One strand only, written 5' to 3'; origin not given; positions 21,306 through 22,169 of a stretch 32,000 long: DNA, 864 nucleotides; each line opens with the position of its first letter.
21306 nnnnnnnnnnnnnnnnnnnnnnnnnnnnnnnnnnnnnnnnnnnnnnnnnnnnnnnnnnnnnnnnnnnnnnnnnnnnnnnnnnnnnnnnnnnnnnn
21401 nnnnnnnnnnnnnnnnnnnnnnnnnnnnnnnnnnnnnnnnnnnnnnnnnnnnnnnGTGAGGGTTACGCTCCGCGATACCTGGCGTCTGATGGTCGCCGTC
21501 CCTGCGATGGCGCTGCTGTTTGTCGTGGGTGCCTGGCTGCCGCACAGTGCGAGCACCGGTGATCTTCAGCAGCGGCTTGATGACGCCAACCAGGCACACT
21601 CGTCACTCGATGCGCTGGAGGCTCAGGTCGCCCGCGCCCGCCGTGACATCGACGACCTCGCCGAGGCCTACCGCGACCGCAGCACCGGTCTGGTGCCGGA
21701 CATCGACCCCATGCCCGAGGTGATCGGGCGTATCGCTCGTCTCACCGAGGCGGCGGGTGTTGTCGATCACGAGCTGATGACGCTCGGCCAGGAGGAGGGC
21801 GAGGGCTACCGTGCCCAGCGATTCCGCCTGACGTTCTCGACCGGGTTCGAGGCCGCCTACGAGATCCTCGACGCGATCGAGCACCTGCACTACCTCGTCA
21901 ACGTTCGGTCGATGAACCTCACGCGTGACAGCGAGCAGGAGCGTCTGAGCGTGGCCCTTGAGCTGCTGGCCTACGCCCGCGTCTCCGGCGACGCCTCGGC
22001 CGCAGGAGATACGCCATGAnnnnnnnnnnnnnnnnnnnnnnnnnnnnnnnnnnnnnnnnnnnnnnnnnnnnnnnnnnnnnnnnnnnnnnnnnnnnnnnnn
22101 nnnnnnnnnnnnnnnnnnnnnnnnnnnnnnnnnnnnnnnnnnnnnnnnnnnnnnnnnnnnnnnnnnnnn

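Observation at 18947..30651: One co-directional 11.7-kb pilus/T2SS-like supercluster mixing T2SS-type and T4aP-type parts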

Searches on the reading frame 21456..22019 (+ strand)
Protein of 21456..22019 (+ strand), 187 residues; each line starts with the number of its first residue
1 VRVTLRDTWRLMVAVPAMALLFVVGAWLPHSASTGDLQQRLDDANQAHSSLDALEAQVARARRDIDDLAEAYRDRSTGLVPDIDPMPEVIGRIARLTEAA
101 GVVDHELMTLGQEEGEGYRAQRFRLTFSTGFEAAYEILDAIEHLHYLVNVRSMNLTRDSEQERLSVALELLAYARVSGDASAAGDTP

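Call 4: search_protein_families(library=pfam, proteins=[window:21456-22019:+], max_evalue=0.01)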
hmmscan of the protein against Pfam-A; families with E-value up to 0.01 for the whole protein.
window:21456-22019:+ (187 aa): 1 family
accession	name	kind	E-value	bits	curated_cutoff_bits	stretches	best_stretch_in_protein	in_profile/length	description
PF04350.18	PilO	-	0.00022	21.8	22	1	34-170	8-138/145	Pilus assembly protein, PilO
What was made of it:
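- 21456..22019 (+): PilO-like bitopic protein. Pfam PilO scores 21.8 bits against a cut-off of 22 (call 4).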

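Call 6: search_protein_families(library=ncbifam, proteins=[window:21456-22019:+], max_evalue=0.01)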
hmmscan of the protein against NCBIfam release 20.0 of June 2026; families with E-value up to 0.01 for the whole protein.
window:21456-22019:+ (187 aa): 1 family
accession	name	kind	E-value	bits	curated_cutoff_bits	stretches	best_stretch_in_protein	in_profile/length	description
NF040576.1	T2SS_GspM_XpsM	equivalog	5.1e-06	26.3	60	1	9-175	5-179/180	type II secretion system protein GspM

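Call 27: search_solved_structures(query=A3, max_evalue=10)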
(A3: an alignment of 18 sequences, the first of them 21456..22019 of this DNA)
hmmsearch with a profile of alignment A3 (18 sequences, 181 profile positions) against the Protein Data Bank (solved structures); distinct sequences matched with E-value up to 10: 29.
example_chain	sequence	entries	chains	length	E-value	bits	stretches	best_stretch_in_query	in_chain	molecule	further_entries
3jc8_Oa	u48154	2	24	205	5.6e-20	74.8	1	12-168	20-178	PilO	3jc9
2rjz_A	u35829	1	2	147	6.7e-12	48.5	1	45-174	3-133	PilO protein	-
5uvr_A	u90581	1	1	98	1.2e-05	28.2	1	87-174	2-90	PilO protein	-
6ixh_P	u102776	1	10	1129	0.0018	21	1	6-72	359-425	Type VI Secretion System TssM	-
6hs7_A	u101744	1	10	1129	0.0027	20.5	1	6-72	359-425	ImcF-like family protein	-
5frg_A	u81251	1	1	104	0.075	15.8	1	28-63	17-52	FORMIN-BINDING PROTEIN 1-LIKE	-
2rdd_B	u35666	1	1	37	0.22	14.2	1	11-39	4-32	UPF0092 membrane protein yajC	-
9rgx_A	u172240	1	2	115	0.24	14.1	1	43-107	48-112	sc-apCC3-ACW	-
9rgy_A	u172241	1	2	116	0.25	14.1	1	54-112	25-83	sc-apCC3-CW-0NTT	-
6kny_A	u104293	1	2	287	0.33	13.7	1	112-159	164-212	Protein Amuc_1100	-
6ds9_A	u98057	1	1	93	0.33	13.6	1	28-77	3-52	de novo designed three helix bundle GRa3D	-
6lad_A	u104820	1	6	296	0.36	13.6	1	112-159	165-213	Amuc_1100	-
3r2w_A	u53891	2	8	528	0.39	13.4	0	114-158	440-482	UTP--glucose-1-phosphate uridylyltransferase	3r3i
2a3d_A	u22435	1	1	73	0.45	13.2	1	34-77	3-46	PROTEIN (DE NOVO THREE-HELIX BUNDLE)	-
6xss_A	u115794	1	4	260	0.62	12.8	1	40-116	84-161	C4_nat_HFuse-7900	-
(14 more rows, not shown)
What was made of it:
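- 21456..22019 (+): Profile A3 hits M. xanthus PilO at 5.6e-20 and P. aeruginosa PilO at 6.7e-12 (call 27).
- Checked: The orthologue profile hits M. xanthus PilO at 5.6e-20 (call 27).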
